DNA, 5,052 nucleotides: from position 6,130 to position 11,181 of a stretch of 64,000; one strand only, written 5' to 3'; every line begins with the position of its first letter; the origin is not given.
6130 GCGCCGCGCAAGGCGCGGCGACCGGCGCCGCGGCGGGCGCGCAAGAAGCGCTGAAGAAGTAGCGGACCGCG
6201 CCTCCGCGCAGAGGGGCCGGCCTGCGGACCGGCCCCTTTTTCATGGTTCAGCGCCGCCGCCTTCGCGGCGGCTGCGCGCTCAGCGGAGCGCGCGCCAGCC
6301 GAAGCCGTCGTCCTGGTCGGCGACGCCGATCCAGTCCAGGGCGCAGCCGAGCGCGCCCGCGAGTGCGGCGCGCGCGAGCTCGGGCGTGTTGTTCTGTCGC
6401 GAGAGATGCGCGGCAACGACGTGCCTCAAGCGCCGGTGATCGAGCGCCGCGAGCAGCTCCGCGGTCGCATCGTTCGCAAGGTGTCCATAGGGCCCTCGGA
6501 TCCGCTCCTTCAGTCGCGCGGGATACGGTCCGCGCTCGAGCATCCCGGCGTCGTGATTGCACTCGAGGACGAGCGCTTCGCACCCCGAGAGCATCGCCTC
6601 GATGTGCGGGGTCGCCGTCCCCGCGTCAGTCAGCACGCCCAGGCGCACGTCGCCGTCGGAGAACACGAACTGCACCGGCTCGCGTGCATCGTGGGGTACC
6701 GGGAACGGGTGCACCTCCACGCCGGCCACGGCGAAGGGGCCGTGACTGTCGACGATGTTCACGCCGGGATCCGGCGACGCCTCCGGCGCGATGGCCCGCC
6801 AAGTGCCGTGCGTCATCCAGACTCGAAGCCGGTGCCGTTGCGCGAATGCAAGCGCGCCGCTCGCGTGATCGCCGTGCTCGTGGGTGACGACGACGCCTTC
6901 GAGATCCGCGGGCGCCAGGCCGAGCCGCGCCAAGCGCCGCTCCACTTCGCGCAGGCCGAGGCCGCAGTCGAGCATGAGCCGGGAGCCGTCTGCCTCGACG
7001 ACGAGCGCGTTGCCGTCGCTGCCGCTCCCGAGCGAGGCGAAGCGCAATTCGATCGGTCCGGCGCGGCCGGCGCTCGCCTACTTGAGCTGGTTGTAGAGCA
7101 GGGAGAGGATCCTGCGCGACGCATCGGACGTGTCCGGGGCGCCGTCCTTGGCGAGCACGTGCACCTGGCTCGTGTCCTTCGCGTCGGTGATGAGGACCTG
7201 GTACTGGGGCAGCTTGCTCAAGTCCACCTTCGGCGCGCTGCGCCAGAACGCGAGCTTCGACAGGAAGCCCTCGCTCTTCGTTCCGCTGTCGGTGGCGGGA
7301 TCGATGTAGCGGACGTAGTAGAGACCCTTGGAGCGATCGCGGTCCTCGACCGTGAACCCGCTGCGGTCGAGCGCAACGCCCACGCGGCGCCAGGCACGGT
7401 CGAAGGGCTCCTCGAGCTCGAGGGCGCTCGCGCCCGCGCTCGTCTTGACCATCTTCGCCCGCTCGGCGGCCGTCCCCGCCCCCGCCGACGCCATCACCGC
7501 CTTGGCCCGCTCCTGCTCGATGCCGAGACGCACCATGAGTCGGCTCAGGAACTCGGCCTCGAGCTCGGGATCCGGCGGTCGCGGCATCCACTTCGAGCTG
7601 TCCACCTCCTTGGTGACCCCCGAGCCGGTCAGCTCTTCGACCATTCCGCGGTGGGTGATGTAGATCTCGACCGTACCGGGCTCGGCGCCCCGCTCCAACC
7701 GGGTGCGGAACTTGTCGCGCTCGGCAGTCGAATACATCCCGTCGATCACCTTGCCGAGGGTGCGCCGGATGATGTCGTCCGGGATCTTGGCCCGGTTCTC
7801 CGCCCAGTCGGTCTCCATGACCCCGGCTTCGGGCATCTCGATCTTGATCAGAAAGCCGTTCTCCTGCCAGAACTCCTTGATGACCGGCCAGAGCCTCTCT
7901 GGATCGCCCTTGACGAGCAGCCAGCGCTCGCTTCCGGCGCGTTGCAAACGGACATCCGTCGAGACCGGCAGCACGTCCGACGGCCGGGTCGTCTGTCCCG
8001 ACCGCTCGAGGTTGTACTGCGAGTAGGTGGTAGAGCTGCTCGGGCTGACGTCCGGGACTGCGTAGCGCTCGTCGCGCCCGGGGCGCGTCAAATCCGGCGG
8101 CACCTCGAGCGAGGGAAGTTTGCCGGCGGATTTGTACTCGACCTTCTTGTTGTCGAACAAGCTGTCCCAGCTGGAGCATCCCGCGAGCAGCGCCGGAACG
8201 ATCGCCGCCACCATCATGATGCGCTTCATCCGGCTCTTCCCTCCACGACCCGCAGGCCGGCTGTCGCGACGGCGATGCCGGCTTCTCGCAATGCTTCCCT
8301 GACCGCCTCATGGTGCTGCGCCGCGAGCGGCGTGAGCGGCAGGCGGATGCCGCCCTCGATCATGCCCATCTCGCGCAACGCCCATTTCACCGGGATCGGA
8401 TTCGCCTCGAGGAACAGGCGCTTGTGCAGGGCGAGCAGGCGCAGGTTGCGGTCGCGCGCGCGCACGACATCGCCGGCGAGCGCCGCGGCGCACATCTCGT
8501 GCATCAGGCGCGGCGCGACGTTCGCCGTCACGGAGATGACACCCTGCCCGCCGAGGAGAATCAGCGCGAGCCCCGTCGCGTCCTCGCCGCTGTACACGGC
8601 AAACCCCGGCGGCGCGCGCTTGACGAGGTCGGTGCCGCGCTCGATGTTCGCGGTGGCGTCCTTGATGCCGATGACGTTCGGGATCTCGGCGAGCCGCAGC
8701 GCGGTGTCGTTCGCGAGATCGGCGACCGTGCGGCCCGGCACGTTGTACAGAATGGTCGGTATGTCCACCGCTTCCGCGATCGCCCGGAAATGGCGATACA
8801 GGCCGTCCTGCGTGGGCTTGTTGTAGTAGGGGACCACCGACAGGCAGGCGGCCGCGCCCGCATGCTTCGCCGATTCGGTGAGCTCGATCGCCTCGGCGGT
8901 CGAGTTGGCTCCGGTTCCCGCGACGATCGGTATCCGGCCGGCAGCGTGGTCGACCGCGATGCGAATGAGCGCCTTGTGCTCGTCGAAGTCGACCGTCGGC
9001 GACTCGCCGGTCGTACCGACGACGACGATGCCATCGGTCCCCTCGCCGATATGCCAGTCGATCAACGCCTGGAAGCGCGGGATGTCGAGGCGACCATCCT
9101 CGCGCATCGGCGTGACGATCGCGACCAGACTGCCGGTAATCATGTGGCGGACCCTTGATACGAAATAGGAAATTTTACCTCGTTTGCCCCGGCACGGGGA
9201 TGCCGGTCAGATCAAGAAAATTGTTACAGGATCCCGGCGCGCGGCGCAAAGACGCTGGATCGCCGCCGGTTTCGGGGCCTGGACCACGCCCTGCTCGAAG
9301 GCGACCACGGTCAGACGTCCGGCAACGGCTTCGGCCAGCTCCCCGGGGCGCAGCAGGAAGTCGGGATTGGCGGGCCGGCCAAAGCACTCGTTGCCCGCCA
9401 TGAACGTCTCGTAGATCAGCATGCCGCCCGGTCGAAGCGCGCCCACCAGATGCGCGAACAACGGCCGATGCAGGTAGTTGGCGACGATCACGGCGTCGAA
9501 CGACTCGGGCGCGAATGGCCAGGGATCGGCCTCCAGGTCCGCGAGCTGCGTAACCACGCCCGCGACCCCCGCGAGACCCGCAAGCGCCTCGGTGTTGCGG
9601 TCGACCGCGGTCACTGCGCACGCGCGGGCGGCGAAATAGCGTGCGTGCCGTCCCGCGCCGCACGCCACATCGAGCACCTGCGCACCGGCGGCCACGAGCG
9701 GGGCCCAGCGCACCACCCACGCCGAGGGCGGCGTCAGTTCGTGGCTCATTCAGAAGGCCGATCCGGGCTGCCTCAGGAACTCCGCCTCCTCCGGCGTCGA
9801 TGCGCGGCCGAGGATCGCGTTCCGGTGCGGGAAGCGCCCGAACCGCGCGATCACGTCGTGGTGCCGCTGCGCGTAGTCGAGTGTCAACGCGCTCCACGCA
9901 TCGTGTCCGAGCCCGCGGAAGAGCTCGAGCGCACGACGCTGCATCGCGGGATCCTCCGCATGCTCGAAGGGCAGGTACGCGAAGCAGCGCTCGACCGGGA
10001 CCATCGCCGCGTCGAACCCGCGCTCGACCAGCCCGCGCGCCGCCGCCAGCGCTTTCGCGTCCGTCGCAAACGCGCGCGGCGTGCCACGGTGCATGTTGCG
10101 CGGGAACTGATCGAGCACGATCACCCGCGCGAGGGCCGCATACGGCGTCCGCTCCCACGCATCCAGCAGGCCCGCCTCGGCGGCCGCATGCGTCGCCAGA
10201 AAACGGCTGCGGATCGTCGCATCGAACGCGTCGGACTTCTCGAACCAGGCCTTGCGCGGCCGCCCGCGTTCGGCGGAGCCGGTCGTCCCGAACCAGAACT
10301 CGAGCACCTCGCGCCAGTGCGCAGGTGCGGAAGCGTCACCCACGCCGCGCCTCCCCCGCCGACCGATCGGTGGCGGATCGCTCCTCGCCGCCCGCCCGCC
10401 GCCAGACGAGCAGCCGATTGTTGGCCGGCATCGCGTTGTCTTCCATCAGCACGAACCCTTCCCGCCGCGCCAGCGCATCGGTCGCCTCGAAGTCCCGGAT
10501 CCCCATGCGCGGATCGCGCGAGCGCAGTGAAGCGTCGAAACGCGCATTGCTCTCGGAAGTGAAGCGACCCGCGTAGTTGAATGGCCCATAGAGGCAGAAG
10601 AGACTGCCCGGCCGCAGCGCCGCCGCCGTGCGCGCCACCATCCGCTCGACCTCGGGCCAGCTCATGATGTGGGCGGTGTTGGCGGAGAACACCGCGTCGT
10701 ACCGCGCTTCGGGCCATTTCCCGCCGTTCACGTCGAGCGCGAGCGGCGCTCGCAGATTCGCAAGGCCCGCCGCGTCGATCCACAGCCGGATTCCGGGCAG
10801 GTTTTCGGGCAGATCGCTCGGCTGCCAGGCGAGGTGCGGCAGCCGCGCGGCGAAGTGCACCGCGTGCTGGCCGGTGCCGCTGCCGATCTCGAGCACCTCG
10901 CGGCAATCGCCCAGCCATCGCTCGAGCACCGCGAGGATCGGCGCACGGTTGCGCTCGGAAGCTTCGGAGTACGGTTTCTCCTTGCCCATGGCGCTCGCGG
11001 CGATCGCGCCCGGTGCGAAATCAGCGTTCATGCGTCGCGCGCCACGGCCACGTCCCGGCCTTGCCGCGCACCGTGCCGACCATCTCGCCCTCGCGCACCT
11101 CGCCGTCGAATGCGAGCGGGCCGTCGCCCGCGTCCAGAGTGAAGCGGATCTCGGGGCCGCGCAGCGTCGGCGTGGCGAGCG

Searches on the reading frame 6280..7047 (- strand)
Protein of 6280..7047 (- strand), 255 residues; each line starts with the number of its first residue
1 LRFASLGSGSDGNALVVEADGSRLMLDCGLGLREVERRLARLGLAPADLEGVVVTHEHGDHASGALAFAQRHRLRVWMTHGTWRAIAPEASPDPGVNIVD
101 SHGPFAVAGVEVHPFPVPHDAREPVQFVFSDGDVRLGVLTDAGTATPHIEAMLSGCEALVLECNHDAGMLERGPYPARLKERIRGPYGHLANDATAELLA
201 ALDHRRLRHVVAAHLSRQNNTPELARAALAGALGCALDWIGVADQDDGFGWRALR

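Call 77: search_protein_families(library=pfam, proteins=[window:6280-7047:-], max_evalue=0.00001)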
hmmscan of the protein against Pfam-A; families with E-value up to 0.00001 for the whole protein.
window:6280-7047:- (255 aa): 3 families
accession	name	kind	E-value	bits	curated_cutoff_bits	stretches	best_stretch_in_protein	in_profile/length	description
PF12706.13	Lactamase_B_2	-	4.9e-21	75.7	27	1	23-207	2-195/200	Beta-lactamase superfamily domain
PF00753.33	Lactamase_B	-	1.9e-16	61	22.7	1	11-153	5-161/196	Metallo-beta-lactamase superfamily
PF23023.1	Anti-Pycsar_Apyc1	-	2.2e-06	27.8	50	1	13-80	21-85/250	Anti-Pycsar protein Apyc1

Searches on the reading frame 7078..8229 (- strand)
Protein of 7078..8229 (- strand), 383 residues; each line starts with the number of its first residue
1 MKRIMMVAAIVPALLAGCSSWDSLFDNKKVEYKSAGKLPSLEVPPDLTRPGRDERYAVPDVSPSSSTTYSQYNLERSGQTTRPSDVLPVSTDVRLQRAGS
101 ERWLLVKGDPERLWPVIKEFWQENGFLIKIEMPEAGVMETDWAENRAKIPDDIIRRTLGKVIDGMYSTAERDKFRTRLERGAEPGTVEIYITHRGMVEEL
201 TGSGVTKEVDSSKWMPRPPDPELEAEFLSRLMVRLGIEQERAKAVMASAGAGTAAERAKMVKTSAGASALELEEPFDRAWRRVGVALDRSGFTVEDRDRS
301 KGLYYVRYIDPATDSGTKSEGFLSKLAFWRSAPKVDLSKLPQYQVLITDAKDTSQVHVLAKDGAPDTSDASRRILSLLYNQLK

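Call 77: search_protein_families(library=pfam, proteins=[window:7078-8229:-], max_evalue=0.00001)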
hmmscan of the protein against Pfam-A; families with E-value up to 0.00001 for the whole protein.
window:7078-8229:- (383 aa): 1 family
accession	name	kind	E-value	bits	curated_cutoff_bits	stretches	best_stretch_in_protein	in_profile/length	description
PF06804.17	Lipoprotein_18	-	2.3e-47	162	25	1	31-378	1-319/323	NlpB/DapX lipoprotein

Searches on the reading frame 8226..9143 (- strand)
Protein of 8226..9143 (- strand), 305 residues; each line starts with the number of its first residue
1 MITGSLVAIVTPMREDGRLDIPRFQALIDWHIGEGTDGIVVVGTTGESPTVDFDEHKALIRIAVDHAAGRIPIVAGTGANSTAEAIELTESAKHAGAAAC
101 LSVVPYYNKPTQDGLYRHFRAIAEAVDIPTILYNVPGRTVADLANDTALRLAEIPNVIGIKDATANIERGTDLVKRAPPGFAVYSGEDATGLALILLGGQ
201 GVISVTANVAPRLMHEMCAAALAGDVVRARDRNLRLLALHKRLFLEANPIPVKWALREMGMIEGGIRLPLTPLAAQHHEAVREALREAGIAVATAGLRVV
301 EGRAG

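Call 77: search_protein_families(library=pfam, proteins=[window:8226-9143:-], max_evalue=0.00001)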
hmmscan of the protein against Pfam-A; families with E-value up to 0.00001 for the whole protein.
window:8226-9143:- (305 aa): 1 family
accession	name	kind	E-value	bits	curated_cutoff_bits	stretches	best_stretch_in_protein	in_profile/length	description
PF00701.28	DHDPS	-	3e-101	338.4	22.1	1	2-287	2-288/289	Dihydrodipicolinate synthetase family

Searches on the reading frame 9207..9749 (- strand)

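Call 77: search_protein_families(library=pfam, proteins=[window:9207-9749:-], max_evalue=0.00001)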
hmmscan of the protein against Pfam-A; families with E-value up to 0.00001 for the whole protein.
window:9207-9749:- (180 aa): 3 families
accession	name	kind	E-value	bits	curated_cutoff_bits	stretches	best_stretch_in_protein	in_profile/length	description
PF13649.12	Methyltransf_25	-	2.4e-12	47.8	27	1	25-109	1-97/97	Methyltransferase domain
PF08241.18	Methyltransf_11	-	5.3e-11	43.5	21.2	1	26-112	1-94/95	Methyltransferase domain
PF08242.18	Methyltransf_12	-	2.5e-07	31.7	30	1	26-111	1-98/98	Methyltransferase domain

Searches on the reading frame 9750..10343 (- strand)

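Call 77: search_protein_families(library=pfam, proteins=[window:9750-10343:-], max_evalue=0.00001)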
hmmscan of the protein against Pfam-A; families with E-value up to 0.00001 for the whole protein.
window:9750-10343:- (197 aa): 1 family
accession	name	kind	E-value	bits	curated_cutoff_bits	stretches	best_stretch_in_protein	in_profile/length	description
PF06041.17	DUF924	-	2.1e-65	220.7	27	1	13-194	1-180/180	Bacterial protein of unknown function (DUF924)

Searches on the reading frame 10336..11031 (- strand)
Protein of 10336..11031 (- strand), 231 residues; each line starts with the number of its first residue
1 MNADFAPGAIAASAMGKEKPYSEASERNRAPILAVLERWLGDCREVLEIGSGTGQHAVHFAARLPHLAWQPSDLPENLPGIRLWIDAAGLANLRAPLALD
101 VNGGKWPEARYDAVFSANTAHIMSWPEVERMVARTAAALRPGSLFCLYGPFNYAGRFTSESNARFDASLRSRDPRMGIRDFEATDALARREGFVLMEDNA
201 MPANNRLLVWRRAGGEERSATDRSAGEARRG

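Call 77: search_protein_families(library=pfam, proteins=[window:10336-11031:-], max_evalue=0.00001)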
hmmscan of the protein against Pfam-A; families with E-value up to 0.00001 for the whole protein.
window:10336-11031:- (231 aa): 2 families
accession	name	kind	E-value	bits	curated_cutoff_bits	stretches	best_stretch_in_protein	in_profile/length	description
PF06080.18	DUF938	-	1.4e-66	224.5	27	1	19-212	1-202/202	Protein of unknown function (DUF938)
PF13649.12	Methyltransf_25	-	1.2e-07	32.8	27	1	46-142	1-96/97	Methyltransferase domain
